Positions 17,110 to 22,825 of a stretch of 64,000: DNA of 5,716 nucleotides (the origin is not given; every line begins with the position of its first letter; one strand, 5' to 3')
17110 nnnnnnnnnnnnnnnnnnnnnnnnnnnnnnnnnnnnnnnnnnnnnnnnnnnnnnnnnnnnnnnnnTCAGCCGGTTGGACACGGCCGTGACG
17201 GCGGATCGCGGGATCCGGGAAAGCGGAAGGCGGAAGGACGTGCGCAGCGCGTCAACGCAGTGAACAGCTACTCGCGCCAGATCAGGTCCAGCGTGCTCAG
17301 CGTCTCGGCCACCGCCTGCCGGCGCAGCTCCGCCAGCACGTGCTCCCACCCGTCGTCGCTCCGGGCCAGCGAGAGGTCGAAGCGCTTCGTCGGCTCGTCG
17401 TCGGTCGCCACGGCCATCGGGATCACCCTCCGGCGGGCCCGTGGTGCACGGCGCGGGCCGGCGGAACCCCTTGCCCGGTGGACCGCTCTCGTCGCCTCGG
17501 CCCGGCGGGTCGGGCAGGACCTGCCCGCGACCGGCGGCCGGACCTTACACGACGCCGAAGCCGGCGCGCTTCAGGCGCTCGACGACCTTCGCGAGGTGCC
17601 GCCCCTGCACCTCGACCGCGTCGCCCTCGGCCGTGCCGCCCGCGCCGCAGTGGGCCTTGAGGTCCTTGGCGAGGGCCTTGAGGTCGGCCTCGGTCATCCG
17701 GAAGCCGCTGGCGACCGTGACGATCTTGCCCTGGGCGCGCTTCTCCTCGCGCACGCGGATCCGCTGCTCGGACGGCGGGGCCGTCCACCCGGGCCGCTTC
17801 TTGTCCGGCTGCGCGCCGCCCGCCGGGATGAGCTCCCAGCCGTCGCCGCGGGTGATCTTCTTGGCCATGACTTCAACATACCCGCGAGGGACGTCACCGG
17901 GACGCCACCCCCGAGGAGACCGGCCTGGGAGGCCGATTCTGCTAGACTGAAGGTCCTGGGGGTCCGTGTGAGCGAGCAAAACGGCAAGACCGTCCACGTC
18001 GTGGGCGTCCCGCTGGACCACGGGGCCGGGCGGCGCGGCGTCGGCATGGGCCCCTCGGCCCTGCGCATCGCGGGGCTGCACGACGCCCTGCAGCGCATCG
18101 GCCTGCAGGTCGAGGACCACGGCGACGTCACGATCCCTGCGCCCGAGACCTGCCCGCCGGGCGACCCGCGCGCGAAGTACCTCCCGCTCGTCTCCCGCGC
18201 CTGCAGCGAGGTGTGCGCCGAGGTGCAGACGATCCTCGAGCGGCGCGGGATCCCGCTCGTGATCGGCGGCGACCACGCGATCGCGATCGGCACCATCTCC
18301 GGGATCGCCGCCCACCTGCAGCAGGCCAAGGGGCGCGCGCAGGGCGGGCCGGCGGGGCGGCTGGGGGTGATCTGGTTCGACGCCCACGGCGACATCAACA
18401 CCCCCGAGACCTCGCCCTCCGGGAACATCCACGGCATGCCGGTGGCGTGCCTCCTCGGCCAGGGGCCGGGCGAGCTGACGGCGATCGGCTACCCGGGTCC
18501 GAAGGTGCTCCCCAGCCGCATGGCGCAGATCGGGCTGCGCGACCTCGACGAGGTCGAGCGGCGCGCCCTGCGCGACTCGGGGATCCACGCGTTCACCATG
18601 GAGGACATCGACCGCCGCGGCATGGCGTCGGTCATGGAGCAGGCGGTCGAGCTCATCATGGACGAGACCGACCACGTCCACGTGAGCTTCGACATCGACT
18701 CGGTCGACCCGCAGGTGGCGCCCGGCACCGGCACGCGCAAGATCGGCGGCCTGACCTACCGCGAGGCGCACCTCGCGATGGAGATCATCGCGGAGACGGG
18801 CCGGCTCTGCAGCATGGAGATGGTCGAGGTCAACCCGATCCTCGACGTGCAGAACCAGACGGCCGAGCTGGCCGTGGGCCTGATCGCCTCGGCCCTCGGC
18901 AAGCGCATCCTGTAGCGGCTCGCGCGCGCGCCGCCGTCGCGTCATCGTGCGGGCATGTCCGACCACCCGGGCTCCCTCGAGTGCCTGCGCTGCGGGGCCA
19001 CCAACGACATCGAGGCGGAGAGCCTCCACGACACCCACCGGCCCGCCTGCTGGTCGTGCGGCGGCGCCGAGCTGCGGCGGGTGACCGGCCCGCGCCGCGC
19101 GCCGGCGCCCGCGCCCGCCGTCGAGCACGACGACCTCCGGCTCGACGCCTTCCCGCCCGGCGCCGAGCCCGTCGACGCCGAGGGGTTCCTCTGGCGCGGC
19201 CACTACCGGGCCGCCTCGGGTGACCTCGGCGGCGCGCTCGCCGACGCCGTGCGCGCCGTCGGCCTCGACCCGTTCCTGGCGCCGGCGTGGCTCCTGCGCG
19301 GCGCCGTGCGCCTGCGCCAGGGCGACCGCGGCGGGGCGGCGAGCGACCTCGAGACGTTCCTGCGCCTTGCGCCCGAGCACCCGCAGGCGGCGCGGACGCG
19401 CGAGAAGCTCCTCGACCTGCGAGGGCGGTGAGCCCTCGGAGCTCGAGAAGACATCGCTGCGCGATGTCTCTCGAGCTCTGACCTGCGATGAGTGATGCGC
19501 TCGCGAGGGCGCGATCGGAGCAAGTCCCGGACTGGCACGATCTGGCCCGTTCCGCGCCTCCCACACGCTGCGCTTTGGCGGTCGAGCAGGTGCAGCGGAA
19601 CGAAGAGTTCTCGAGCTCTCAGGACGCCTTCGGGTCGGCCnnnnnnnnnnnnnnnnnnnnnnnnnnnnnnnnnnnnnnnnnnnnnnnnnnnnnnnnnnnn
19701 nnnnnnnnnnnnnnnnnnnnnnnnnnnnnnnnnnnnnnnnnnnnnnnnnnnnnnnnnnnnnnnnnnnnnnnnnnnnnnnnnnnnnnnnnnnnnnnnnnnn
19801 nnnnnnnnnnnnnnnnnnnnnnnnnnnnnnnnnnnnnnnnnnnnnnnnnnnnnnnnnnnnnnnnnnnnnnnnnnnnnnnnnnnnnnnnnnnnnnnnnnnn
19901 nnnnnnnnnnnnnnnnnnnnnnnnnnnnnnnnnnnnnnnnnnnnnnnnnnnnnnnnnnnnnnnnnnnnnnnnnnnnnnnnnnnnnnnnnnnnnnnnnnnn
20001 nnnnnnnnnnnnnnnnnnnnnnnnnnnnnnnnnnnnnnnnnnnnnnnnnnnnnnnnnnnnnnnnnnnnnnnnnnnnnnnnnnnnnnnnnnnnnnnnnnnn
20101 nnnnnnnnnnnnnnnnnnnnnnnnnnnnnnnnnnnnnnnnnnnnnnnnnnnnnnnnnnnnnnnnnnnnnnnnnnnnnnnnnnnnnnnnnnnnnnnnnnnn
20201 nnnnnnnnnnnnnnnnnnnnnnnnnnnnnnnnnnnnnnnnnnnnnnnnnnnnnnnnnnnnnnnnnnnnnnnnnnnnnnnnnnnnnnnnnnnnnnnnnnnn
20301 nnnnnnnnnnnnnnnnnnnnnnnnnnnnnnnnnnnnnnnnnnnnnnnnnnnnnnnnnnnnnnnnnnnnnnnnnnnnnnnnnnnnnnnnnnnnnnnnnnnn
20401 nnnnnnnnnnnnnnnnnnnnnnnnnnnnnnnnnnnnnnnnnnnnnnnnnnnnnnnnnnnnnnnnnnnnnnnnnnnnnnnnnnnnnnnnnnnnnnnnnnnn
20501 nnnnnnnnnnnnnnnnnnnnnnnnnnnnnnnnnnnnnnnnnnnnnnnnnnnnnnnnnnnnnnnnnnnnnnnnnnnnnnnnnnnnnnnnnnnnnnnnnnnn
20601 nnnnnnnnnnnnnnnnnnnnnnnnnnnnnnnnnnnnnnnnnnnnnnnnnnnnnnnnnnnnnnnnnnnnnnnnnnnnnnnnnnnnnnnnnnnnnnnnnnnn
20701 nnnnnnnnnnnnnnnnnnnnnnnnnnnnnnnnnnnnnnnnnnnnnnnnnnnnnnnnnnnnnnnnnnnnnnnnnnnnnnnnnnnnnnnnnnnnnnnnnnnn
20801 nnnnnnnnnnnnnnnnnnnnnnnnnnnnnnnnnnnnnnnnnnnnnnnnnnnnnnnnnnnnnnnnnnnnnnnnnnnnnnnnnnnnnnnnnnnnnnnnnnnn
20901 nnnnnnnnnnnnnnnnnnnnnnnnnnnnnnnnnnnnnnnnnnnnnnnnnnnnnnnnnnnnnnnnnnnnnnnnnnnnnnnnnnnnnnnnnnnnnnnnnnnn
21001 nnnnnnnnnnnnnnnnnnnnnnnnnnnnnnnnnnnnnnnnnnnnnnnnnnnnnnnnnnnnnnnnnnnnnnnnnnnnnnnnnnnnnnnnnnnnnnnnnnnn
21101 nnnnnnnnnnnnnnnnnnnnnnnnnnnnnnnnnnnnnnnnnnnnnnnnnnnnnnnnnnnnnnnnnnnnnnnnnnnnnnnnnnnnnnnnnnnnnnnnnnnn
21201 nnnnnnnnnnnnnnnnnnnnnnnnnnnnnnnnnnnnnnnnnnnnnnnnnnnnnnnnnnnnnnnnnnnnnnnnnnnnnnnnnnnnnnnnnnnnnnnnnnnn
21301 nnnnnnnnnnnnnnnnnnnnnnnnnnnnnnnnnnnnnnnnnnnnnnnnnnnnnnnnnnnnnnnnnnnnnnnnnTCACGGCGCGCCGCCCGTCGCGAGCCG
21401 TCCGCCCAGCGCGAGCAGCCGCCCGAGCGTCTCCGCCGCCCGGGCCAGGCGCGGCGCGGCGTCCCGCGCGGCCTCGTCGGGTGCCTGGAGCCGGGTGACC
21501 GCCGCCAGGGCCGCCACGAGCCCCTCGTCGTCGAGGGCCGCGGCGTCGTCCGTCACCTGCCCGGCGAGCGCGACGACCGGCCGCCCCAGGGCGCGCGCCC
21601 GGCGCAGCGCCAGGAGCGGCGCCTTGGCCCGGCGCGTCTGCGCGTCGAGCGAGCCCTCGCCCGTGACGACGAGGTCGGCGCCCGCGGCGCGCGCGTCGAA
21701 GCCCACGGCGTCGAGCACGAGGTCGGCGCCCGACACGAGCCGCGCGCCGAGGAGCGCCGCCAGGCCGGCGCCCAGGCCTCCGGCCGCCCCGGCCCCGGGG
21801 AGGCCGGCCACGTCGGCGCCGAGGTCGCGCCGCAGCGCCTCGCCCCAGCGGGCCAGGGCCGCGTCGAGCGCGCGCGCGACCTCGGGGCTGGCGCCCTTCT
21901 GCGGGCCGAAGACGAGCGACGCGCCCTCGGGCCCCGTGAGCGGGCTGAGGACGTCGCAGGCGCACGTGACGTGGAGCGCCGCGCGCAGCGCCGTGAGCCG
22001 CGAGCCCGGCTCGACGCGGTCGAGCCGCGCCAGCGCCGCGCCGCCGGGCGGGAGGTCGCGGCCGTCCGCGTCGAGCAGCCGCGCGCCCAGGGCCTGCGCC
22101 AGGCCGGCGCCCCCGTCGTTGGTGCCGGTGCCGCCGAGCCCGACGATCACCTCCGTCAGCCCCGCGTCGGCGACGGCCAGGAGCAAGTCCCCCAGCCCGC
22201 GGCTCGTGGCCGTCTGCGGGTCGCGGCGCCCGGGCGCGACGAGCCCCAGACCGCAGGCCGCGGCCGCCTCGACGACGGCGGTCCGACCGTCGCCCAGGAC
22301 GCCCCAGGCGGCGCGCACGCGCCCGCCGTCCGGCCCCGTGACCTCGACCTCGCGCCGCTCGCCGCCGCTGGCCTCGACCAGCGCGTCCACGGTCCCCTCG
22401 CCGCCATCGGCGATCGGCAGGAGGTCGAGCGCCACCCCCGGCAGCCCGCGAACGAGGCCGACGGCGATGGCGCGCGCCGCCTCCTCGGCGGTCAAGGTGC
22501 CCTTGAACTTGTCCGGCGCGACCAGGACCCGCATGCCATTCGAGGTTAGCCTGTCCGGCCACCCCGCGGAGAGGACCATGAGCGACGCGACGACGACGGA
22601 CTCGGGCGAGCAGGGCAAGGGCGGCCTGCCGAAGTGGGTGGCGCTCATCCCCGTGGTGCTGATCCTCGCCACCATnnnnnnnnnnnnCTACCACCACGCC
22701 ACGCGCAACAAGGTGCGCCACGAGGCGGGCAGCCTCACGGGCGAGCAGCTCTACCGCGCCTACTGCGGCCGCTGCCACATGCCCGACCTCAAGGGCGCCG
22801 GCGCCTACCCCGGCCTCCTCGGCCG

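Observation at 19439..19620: MITE-like dispersed intergenic repeat family (three copies in 64 kb) with TIRs, an internal 40-nt hairpin and a TGGCAC-containing core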

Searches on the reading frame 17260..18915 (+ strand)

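Call 23: search_protein_families(library=pfam, proteins=[window:17260-18915:+], max_evalue=0.001)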
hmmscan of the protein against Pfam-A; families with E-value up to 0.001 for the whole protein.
window:17260-18915:+ (551 aa): 1 family
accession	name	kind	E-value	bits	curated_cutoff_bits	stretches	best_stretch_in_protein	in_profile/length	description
PF00491.26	Arginase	-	2.8e-77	260.4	22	1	244-546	2-279/280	Arginase family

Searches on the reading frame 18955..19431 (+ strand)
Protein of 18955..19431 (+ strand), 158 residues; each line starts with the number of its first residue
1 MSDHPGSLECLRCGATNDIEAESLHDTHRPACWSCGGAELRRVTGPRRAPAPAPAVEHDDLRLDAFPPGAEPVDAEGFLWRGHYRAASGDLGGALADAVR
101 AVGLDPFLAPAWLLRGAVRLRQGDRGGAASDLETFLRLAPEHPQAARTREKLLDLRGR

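Call 23: search_protein_families(library=pfam, proteins=[window:18955-19431:+], max_evalue=0.001)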
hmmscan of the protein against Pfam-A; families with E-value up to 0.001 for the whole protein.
window:18955-19431:+ (158 aa): 2 families
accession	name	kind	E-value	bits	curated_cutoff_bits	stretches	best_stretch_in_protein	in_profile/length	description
PF13371.12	TPR_9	-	6.7e-09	36.1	35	1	87-151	7-71/73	Tetratricopeptide repeat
PF07719.23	TPR_2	-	1.3e-05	25.4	27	0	109-142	1-34/34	Tetratricopeptide repeat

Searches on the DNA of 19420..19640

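Call 26: search_rna_families(source=window, start=19420, end=19640, threshold=evalue, max_evalue=10, show_alignments=2)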
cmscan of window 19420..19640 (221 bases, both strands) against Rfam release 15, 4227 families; matches with E-value up to 10: 18.
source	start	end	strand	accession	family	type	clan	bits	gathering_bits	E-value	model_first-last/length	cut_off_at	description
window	19457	19515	+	RF03805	bpcv-mir-B1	Gene; miRNA;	-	20.1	90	0.043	1-72/72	no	bpcv-mir-B1 microRNA precursor family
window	19436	19481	+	RF03819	mir-Ro6-3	Gene; miRNA;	-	17.8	79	1.9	1-72/72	no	mir-Ro6-3 microRNA precursor family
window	19437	19480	+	RF03946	mir-3132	Gene; miRNA;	-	17.3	84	1.5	1-75/75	no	mir-3132 microRNA precursor family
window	19439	19478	-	RF03937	mir-9456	Gene; miRNA;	-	16.2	80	1.3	12-57/68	no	mir-9456 microRNA precursor family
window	19437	19480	+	RF03484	mir-K12-10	Gene; miRNA;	-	15.8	70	2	1-70/70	no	mir-K12-10 microRNA precursor family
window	19439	19478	+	RF04159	MIR1437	Gene; miRNA;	-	15.5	168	2.3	1-192/192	no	MIR1437 microRNA precursor family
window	19438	19479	+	RF04245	MIR169_7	Gene; miRNA;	CL00098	15.3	44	3.3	1-85/85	no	MIR169_7 microRNA precursor family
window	19439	19478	+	RF03652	mir-2329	Gene; miRNA;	-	15.1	90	2.6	1-66/66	no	mir-2329 microRNA precursor family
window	19441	19476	+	RF03296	MIR8788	Gene; miRNA;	-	15.1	124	4.7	1-138/138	no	MIR8788 microRNA precursor family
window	19437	19479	+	RF03433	mir-2576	Gene; miRNA;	-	14.8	83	10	1-120/120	no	mir-2576 microRNA precursor family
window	19493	19577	+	RF00952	mir-650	Gene; miRNA;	-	14.7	100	2.7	1-91/91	no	mir-650 microRNA precursor family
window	19439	19478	-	RF03652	mir-2329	Gene; miRNA;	-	14.4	90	4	1-66/66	no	mir-2329 microRNA precursor family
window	19441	19479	+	RF01053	Deinococcus_Y_RNA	Gene;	-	14.1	80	5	1-126/126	no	Deinococcus radiodurans Y RNA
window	19434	19481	+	RF01027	mir-765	Gene; miRNA;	-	14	130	3.7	1-114/114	no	mir-765 microRNA precursor family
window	19564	19640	+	RF01660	ceN88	Gene; snRNA; snoRNA; HACA-box;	-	13.6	40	1.5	1-99/140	3'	Nematode snoRNA ceN88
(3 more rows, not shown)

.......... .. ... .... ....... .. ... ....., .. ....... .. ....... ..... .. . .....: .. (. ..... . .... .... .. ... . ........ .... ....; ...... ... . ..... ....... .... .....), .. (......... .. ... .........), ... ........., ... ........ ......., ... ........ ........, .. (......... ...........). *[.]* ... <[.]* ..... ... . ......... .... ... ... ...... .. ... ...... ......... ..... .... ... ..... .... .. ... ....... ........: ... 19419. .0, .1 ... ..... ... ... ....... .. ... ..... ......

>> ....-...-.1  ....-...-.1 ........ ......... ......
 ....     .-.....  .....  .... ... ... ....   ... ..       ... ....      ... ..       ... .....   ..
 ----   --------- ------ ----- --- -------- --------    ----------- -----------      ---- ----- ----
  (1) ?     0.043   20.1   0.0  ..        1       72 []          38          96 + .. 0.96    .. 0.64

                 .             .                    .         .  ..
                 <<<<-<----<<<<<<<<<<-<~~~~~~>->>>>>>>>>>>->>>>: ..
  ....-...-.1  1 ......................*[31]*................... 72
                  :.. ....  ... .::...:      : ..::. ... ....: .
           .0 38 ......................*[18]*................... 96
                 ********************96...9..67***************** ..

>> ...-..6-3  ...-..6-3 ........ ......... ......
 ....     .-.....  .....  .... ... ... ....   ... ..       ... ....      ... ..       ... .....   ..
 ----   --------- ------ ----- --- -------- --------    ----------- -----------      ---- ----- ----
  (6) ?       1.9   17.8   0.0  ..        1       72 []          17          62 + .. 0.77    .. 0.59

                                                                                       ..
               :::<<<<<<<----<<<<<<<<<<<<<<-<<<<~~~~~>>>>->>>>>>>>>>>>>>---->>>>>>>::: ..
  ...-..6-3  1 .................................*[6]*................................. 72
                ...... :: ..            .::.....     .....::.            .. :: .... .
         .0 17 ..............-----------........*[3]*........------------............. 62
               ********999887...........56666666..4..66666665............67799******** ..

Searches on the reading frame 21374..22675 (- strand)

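Call 23: search_protein_families(library=pfam, proteins=[window:21374-22675:-], max_evalue=0.001)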
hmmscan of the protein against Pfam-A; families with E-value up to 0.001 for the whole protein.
window:21374-22675:- (433 aa): 1 family
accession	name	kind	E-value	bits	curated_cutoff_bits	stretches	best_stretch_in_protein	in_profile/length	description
PF02595.20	Gly_kinase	-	1.2e-123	413.2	23.3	1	50-421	1-371/372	Glycerate kinase family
